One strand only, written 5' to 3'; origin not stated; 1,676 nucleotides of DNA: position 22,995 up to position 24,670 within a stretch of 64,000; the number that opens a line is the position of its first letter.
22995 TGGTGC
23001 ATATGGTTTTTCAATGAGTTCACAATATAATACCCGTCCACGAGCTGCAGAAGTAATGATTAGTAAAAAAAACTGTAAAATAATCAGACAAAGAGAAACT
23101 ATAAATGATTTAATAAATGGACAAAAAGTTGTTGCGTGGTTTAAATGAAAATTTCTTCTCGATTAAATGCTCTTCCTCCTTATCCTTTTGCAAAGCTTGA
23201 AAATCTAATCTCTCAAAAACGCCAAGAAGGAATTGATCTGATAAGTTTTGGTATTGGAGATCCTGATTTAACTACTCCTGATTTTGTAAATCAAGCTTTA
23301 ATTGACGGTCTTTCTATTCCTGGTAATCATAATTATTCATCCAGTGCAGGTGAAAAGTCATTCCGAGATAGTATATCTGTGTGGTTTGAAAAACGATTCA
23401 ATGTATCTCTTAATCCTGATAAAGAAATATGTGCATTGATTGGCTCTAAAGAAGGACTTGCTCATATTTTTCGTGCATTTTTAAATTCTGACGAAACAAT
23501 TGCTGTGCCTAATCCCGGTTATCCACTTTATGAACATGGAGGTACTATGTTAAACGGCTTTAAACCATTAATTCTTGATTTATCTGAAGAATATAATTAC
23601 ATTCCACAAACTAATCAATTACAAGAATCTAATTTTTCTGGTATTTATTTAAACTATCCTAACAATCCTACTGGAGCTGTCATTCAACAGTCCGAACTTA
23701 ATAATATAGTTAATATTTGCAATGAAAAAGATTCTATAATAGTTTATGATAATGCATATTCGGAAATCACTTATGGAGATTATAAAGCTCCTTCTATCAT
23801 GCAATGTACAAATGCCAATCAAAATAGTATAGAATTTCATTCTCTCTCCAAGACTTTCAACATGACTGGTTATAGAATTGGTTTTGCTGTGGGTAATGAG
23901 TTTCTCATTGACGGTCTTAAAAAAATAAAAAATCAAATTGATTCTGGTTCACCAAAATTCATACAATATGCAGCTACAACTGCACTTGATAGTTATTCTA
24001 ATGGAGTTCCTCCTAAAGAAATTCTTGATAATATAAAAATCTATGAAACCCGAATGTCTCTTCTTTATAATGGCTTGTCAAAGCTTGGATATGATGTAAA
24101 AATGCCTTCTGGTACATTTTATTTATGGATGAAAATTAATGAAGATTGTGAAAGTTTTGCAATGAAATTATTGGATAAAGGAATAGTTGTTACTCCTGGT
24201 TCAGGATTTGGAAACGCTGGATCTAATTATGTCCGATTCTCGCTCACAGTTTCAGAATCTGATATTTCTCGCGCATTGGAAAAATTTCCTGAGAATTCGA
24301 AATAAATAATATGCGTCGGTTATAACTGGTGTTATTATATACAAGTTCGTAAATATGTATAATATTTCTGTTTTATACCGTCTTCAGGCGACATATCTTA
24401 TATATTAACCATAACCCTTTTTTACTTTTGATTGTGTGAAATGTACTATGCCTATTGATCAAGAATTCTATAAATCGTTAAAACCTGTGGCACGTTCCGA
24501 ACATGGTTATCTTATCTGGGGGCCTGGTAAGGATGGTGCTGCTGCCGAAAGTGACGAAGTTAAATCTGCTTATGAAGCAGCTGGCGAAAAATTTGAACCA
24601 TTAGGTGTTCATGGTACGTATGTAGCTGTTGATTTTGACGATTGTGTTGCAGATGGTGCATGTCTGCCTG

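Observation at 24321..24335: Identical 15-bp palindrome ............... upstream of two Fe-S-related transcription units (copy 1: ferredoxin + DUF59)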

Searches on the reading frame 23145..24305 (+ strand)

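Call 6: search_protein_families(library=pfam, proteins=[window:23145-24305:+])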
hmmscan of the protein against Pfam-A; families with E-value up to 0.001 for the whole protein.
window:23145-24305:+ (386 aa): 2 families
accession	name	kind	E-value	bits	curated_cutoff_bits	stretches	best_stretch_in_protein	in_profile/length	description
PF00155.27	Aminotran_1_2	-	2.4e-55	188.6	19.7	1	31-380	2-360/361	Aminotransferase class I and II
PF04864.19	Alliinase_C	-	9.9e-05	21.8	22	0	170-249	144-207/363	Allinase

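Call 73: search_protein_families(library=ncbifam, proteins=[window:23145-24305:+], max_evalue=0.001)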
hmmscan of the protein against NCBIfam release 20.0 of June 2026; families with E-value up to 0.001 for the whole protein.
window:23145-24305:+ (386 aa): 76 families (the best 25 are shown)
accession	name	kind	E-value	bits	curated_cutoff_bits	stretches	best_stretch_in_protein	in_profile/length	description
NF006756.0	PRK09276.1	subfamily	5e-126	420.7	507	1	1-382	2-383/387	LL-diaminopimelate aminotransferase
TIGR03540.1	DapC_direct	equivalog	7.8e-125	416.7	593.25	1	3-381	2-380/383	LL-diaminopimelate aminotransferase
NF004611.0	PRK05942.1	equivalog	9e-93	311.3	628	1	3-382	8-387/394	aspartate aminotransferase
NF005977.0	PRK08068.1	subfamily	8.5e-89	298.5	494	1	1-380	3-382/391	transaminase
NF006033.0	PRK08175.1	equivalog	1.3e-85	287.8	647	1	5-378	11-387/407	alanine transaminase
NF006604.0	PRK09148.1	equivalog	7.3e-80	268.9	648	1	6-377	7-381/406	LL-diaminopimelate aminotransferase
NF006387.0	PRK08636.1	equivalog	9.1e-80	268.6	675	1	6-377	9-390/403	LL-diaminopimelate aminotransferase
NF005815.0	PRK07681.1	equivalog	2e-79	267.5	545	1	1-381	3-382/399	LL-diaminopimelate aminotransferase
NF005613.0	PRK07366.1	equivalog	8.3e-78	262.1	486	1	1-381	1-384/391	LL-diaminopimelate aminotransferase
TIGR03537.1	DapC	equivalog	4.1e-74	249.6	453.6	1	32-380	2-346/350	succinyldiaminopimelate transaminase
NF041364.1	GntC_guanitoxin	equivalog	2e-65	221.1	415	1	34-381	2-353/356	guanitoxin biosynthesis PLP-dependent (S)-gamma-hydroxy-L-arginine cyclodehydratase GntC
NF004937.0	PRK06290.1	equivalog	7.8e-64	215.9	585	1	24-336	38-345/410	LL-diaminopimelate aminotransferase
NF005817.0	PRK07683.1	equivalog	8.2e-59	199.2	575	1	18-380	20-376/387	aminotransferase A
NF041091.1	asp_aminotase_Arch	equivalog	2.6e-57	194.4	550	1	17-382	14-372/376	aspartate aminotransferase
TIGR03538.1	DapC_gpp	equivalog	4.3e-56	190.5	474.6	1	5-379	3-389/395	succinyldiaminopimelate transaminase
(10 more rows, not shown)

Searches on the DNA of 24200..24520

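Call 62: search_rna_families(source=window, start=24200, end=24520, threshold=evalue, max_evalue=1)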
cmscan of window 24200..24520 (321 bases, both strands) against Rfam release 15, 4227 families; matches with E-value up to 1: 1.
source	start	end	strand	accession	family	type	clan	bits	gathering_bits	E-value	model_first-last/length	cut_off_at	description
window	24419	24496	+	RF00344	snoZ267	Gene; snRNA; snoRNA; CD-box;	-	18.1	43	0.66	1-73/73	no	Small nucleolar RNA Z267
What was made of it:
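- There is no Rfam match (call 62).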
